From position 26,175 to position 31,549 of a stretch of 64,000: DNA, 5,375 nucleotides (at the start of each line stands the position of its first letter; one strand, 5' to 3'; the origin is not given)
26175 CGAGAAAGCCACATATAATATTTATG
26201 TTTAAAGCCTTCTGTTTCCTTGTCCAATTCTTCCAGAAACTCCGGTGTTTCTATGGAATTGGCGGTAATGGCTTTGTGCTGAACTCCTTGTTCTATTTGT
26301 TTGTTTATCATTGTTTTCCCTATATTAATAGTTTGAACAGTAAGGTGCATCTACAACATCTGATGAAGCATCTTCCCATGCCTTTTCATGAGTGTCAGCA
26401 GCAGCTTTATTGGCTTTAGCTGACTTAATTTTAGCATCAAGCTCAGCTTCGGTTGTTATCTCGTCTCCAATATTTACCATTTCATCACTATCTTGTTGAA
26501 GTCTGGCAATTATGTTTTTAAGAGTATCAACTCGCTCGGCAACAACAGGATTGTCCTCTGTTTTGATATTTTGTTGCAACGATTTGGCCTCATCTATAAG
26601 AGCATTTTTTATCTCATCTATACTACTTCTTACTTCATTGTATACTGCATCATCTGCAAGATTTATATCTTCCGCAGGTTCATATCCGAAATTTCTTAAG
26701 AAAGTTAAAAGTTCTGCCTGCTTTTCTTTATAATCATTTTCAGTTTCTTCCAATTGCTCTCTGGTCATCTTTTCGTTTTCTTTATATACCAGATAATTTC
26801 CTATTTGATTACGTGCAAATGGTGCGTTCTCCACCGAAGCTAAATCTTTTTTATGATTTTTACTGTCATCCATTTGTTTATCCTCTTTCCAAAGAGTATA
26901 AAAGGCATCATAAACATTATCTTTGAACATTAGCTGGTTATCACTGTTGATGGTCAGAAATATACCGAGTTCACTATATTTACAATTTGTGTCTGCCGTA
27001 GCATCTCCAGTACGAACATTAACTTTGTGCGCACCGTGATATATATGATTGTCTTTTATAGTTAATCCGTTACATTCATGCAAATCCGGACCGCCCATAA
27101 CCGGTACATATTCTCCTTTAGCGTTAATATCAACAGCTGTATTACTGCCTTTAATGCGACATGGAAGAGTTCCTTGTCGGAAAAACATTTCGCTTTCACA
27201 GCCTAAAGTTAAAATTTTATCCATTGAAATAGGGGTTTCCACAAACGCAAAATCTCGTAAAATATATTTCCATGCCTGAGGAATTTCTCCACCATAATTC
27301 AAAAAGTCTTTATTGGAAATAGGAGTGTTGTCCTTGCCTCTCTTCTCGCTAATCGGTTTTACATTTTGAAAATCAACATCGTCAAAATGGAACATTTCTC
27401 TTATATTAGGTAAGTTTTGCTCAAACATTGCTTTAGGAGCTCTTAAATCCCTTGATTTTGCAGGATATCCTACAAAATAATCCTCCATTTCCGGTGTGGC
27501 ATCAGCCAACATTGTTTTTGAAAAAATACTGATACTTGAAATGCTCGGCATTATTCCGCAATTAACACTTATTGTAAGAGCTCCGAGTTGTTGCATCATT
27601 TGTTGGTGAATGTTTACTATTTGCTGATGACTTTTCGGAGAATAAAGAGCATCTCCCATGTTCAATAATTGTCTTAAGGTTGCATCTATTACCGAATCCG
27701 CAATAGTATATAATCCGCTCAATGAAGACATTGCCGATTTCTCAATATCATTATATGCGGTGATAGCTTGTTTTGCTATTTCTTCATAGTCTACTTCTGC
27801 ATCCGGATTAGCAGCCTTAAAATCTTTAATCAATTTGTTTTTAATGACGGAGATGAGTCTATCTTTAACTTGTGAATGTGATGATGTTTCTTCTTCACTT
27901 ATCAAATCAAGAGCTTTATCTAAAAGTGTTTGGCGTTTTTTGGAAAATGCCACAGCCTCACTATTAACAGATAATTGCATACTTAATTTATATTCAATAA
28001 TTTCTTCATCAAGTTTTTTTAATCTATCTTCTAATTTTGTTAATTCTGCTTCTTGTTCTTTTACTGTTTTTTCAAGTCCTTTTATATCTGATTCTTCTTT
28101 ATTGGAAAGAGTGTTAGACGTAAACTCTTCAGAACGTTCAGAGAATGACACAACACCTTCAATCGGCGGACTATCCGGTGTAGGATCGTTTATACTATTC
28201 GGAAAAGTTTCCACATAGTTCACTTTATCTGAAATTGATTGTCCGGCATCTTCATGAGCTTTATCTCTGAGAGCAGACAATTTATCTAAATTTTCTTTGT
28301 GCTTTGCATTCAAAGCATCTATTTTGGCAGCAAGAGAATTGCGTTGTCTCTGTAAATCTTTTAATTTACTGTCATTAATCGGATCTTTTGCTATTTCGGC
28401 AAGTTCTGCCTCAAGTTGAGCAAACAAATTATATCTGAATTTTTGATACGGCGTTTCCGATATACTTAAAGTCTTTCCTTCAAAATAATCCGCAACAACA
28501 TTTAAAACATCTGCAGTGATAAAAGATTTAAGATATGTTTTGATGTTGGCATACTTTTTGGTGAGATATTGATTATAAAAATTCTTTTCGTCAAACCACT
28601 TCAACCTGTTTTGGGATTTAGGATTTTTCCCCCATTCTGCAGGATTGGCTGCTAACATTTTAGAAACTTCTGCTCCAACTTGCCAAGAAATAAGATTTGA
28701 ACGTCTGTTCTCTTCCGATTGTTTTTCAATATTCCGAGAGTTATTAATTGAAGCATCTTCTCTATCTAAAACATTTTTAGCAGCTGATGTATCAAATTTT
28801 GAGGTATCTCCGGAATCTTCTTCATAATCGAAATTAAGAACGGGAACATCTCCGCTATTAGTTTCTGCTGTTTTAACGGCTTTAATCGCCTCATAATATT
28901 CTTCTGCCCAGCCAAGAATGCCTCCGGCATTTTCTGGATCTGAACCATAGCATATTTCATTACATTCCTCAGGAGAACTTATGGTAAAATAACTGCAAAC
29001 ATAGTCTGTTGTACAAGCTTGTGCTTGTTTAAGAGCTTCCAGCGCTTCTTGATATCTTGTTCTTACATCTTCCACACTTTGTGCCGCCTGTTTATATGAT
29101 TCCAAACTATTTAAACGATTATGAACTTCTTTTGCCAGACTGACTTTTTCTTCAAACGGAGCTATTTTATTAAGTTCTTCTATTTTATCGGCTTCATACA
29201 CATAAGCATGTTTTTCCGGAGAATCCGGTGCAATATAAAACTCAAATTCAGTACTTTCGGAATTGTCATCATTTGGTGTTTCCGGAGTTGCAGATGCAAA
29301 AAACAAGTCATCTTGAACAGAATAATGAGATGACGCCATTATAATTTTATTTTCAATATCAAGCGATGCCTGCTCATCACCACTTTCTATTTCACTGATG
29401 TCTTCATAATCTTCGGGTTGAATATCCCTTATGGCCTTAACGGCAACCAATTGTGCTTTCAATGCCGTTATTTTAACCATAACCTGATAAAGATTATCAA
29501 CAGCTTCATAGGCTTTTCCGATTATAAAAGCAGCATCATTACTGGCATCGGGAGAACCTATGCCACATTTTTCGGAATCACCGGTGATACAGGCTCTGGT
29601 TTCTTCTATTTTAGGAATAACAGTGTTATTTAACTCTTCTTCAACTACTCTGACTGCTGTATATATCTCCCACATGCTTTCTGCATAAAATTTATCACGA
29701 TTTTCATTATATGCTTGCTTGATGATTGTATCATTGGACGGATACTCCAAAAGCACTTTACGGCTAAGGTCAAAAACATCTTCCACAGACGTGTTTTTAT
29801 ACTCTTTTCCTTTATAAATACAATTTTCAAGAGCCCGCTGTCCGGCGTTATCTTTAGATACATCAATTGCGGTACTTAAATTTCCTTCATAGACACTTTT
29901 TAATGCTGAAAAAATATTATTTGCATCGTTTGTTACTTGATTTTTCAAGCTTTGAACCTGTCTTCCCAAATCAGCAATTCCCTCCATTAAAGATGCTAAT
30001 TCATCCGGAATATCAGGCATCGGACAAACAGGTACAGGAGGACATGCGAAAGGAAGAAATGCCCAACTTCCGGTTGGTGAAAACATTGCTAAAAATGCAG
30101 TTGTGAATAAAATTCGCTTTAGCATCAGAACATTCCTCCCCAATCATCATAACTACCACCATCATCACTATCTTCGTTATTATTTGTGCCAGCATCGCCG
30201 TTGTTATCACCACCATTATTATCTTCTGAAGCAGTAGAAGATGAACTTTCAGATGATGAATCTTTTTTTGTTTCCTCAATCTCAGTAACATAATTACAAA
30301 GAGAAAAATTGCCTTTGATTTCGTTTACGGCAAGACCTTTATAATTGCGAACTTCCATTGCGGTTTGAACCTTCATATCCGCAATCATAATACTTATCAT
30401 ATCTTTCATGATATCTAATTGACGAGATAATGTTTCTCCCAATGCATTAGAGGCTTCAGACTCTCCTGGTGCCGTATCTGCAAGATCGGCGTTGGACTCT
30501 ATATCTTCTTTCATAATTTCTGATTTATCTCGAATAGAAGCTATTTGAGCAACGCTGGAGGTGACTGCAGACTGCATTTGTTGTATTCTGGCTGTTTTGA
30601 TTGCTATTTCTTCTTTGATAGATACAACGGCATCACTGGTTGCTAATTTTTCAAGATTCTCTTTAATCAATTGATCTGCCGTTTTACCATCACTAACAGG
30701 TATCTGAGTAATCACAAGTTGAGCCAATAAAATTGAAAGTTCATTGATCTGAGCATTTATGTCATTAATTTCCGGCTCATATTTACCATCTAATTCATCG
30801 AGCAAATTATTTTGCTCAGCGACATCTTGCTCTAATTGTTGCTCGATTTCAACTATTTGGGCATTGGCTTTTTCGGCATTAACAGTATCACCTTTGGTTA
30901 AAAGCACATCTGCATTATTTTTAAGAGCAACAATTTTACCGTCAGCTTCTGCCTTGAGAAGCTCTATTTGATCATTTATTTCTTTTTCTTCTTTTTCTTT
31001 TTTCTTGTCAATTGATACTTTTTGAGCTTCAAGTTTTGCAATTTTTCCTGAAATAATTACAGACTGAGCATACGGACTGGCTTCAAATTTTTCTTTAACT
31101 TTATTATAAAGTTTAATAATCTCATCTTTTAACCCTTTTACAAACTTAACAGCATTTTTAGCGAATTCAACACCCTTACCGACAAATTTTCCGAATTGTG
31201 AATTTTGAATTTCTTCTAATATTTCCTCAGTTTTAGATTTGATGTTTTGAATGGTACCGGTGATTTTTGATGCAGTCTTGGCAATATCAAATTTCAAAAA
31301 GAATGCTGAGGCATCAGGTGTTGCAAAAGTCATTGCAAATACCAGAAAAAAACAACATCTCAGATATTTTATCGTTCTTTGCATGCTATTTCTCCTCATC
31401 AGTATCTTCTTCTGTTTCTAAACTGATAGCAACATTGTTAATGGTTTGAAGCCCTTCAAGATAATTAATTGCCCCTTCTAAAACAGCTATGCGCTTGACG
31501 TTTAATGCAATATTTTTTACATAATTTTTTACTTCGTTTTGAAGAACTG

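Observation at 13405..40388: Locus-level picture: a Cag-like expansion of an rvh-type T4SS, with VirB1, a recognisable VirB5 and VirD4 missing from the window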

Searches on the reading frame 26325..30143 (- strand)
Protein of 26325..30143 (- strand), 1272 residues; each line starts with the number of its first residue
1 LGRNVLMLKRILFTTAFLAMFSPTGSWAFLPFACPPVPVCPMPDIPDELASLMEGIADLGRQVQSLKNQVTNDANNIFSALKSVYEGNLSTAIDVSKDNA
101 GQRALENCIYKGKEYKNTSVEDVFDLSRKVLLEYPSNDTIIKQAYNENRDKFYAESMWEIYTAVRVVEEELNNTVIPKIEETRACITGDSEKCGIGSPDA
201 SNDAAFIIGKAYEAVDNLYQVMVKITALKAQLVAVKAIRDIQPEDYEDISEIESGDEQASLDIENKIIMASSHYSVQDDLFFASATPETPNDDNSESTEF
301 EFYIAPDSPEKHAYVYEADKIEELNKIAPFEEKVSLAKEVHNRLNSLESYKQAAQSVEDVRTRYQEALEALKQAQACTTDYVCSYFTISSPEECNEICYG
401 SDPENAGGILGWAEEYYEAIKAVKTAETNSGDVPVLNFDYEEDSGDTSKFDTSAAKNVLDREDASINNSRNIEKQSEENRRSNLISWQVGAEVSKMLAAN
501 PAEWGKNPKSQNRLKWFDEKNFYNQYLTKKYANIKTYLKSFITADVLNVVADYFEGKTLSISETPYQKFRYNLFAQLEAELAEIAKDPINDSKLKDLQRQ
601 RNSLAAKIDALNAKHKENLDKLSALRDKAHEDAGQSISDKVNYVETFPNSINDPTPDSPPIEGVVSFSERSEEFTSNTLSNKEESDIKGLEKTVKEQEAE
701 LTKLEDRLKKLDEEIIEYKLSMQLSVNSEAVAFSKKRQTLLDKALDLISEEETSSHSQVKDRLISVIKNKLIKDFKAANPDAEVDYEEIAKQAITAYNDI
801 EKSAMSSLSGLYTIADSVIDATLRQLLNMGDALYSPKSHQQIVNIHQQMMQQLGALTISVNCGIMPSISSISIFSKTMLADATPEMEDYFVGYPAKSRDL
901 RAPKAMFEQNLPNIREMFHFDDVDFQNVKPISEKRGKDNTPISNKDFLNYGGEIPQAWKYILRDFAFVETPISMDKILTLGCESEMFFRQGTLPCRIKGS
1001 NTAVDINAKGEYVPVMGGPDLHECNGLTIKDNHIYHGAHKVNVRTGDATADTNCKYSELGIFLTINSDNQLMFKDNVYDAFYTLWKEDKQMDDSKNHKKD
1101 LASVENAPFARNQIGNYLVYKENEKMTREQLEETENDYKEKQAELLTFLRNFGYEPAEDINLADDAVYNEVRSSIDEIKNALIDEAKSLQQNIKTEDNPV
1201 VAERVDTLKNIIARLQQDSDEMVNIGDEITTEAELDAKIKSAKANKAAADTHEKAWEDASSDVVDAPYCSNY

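Call 5: search_protein_families(library=pfam, max_evalue=0.01, proteins=[window:26325-30143:-])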
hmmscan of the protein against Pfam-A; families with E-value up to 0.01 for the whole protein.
window:26325-30143:- (1272 aa): 0 families

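Call 39: search_protein_families(library=ncbifam, max_evalue=0.1, proteins=[window:26325-30143:-])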
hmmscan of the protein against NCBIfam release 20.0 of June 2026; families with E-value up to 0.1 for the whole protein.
window:26325-30143:- (1272 aa): 0 families

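Call 61: search_solved_structures(query=window:26325-30143:-, max_evalue=1)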
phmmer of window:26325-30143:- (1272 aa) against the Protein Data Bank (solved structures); distinct sequences matched with E-value up to 1: 0.

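Call 65: find_homologous_proteins(query=window:26325-30143:-, max_evalue=0.001)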
Query window:26325-30143:- (1272 aa): 11 proteins with E <= 0.001 among 8000 candidates.
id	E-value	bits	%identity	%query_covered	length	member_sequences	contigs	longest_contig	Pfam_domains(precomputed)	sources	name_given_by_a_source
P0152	0.0e+0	1366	51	100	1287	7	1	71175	-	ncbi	-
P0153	0.0e+0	1081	45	98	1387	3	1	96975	-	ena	-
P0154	1.0e-260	887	38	98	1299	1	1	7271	-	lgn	-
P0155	4.6e-256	871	37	98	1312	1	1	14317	-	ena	-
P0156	6.2e-256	871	37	99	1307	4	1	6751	-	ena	-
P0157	8.3e-255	867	37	98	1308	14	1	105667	-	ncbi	-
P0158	9.2e-255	867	39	76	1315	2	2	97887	-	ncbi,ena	-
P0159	5.1e-250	851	36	100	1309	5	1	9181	-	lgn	-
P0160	1.0e-249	850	36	100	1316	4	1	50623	-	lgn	-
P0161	6.0e-238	811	37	99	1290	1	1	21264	-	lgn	-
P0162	1.0e-81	294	30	35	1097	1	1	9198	-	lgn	-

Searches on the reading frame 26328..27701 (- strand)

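Call 50: search_protein_families(library=pfam, max_evalue=1, proteins=[window:26328-27701:-])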
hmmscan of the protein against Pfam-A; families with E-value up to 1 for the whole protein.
window:26328-27701:- (458 aa): 1 family
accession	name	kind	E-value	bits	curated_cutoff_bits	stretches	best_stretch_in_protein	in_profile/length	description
PF08559.15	Cut8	-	0.036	14.1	26.2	1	312-381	87-149/241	Cut8, nuclear proteasome tether protein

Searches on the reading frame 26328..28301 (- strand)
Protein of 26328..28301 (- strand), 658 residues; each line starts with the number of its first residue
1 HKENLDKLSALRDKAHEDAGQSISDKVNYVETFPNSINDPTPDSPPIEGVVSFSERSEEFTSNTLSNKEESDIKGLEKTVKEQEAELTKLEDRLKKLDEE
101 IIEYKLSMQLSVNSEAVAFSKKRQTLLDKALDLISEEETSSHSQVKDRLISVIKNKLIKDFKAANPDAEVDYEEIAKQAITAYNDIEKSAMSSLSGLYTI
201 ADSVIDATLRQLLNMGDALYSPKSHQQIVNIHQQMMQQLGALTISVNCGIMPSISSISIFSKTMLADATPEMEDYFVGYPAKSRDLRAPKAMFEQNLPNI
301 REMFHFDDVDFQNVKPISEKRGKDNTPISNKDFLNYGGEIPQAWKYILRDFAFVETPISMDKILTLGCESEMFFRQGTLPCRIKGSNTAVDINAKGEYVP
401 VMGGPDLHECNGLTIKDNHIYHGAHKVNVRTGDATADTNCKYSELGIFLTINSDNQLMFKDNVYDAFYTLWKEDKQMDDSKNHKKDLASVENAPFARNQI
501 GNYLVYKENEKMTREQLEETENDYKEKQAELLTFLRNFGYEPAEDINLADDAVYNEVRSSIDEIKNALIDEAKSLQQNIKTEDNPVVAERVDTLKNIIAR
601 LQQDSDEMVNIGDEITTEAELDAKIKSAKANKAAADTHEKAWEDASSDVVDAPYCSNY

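Call 81: predict_structure(alignment_id=A4)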
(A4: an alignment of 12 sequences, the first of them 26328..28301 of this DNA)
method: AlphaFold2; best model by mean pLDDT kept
length: 658 residues; sequences in the alignment: 12
mean_pLDDT: 56.9   pTM: 0.26
mean pLDDT of the five models: 56.9, 55.7, 52.4, 47.7, 47.2
residues with pLDDT >= 90: 0; 70-90: 191; 50-70: 227; < 50: 240
segments of 3 or more residues with pLDDT < 50: 27-34, 44-50, 108-116, 261-379, 394-396, 424-463, 485-502, 609-615, 641-658
pLDDT, mean of each block of 10 residues (from residue 1): 58 71 55 54 49 66 73 67 66 68 52 47 63 63 71 79 80 81 80 79 77 65 63 75 69 62 42 30 32 29 26 30 38 37 36 34 34 36 71 56 63 64 48 31 34 45 51 54 48 39 53 69 76 74 71 76 77 74 68 73 59 51 61 53 44 32
secondary structure, 60 per line:
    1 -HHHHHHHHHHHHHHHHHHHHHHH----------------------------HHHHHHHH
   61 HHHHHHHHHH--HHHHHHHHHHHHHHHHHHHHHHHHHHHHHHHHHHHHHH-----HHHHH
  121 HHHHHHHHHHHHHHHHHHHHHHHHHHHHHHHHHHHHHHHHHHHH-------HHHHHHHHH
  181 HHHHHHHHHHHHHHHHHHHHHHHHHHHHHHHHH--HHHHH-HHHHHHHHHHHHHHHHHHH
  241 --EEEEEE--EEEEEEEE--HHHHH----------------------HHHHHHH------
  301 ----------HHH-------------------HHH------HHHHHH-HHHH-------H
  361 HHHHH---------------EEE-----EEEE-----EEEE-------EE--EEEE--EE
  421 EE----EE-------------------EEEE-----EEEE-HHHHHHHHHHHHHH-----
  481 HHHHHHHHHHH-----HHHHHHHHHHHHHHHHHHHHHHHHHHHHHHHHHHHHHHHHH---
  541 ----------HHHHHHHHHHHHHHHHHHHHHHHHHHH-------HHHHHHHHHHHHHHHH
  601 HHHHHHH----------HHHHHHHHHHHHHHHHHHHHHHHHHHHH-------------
elements in order (helices of 4 or more, strands of 3 or more residues): H2-24 H53-70 H73-110 H116-164 H172-213 H216-220 H222-240 E243-248 E251-258 H261-265 H288-294 H342-347 H349-352 H360-365 E381-383 E389-392 E398-401 E413-416 E419-422 E448-451 E457-460 H462-475 H481-491 H497-537 H551-577 H585-607 H618-645

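Call 101: fold_search(model_id=the predicted structure, library=pdb)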
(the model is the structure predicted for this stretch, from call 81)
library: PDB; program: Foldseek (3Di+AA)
matches with E <= 10: 20; with E <= 0.001: 0
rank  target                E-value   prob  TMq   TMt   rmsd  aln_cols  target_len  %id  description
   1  3hh2_C                9.4e-01  0.03  0.04  0.07  24.7       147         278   12  Crystal structure of the myostatin:follistatin 288 complex (released 2009-08-04)
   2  2arp_F                1.2e+00  0.06  0.04  0.12  14.6        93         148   12  Activin A in complex with Fs12 fragment of follistatin (released 2006-03-07)
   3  4l3i_B                1.7e+00  0.07  0.08  0.11  32.3       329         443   13  Structure of the microtubule associated protein PRC1 (Protein Regulator of Cytokinesis 1) (released 2013-07-17)
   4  5jhw_C                1.7e+00  0.05  0.04  0.06  14.8        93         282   12  Crystal Structure of the GDF11:Follistatin 288 complex (released 2017-03-22)
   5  3bao_B                3.7e+00  0.03  0.05  0.13  14.8       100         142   11  Crystal structure of L26N mutant of Human acidic fibroblast growth factor (released 2008-04-15)
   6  7ogt_A                4.4e+00  0.01  0.09  0.09  60.5       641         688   14  Folded elbow of cohesin (released 2021-07-28)
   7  1jt4_A                5.7e+00  0.02  0.04  0.14  14.2        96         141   14  Human Acidic Fibroblast Growth Factor. 141 Amino Acid Form with Amino Terminal His Tag AND VAL 109 REPLACED BY LEU (V1 (released 2001-12-19)
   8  7am2_Ab               5.7e+00  0.01  0.04  0.09  25.9       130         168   11  Intermediate assembly of the Large subunit from Leishmania major mitochondrial ribosome (released 2021-04-28)
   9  3fjj_A                6.3e+00  0.02  0.04  0.14  14.6        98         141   13  Crystal structure of C83V mutant of Human acidic fibroblast growth factor (released 2009-10-06)
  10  7som_k                6.3e+00  0.02  0.07  0.11  36.1       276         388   12  Ciliary C2 central pair apparatus isolated from Chlamydomonas reinhardtii (released 2022-04-13)
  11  8iml_B                6.7e+00  0.06  0.07  0.24  20.3       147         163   20  Rs2I-Rs2II, Rs1I-Rs1II, RbI-RbII cylinder in cyanobacterial phycobilisome from Anthocerotibacter panamensis (Cluster D (released 2023-10-25)
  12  2b0u_D                6.7e+00  0.02  0.04  0.07  13.2        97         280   10  The Structure of the Follistatin:Activin Complex (released 2005-10-11)
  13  3pmr_A                7.4e+00  0.08  0.11  0.29  16.6       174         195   16  Crystal Structure of E2 domain of Human Amyloid Precursor-Like Protein 1 (released 2011-06-01)
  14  3hh2_D                7.4e+00  0.01  0.04  0.06  14.3        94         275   10  Crystal structure of the myostatin:follistatin 288 complex (released 2009-08-04)
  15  3q7g_A                7.8e+00  0.08  0.10  0.28  16.4       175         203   16  Crystal Structure of E2 domain of Human Amyloid Precursor-Like Protein 1 in complex with SOS (sucrose octasulfate) (released 2011-06-22)
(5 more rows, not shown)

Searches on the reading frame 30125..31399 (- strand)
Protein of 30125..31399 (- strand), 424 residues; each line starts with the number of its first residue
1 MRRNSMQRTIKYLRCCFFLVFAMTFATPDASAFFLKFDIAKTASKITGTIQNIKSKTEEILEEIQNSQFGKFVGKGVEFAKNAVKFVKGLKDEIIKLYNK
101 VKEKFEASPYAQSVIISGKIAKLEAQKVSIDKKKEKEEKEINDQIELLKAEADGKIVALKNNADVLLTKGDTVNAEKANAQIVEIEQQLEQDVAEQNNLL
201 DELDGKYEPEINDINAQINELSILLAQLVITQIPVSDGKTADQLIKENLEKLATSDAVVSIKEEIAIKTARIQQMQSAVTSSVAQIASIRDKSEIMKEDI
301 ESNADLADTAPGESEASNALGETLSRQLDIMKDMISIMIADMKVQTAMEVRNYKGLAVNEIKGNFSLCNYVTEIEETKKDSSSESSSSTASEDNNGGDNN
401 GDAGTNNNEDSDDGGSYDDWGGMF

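Call 5: search_protein_families(library=pfam, max_evalue=0.01, proteins=[window:30125-31399:-])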
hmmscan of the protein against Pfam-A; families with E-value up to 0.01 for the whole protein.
window:30125-31399:- (424 aa): 0 families

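Call 39: search_protein_families(library=ncbifam, max_evalue=0.1, proteins=[window:30125-31399:-])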
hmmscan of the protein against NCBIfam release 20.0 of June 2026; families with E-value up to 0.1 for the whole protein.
window:30125-31399:- (424 aa): 0 families

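Call 50: search_protein_families(library=pfam, max_evalue=1, proteins=[window:30125-31399:-])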
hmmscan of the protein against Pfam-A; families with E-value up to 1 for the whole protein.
window:30125-31399:- (424 aa): 4 families
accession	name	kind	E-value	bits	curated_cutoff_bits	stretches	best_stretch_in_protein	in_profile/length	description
PF06103.16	DUF948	-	0.048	14.3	37.2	1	19-66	4-51/89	Bacterial protein of unknown function (DUF948)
PF14362.11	DUF4407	-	0.17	11.6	31.3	0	91-230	110-207/297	Domain of unknown function (DUF4407)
PF21714.3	KaiA_N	-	0.55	10.8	27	0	171-285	18-119/125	Circadian clock protein KaiA, N-terminal domain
PF06013.18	WXG100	-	0.69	10.7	27.3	0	38-92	15-69/86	Proteins of 100 residues with WXG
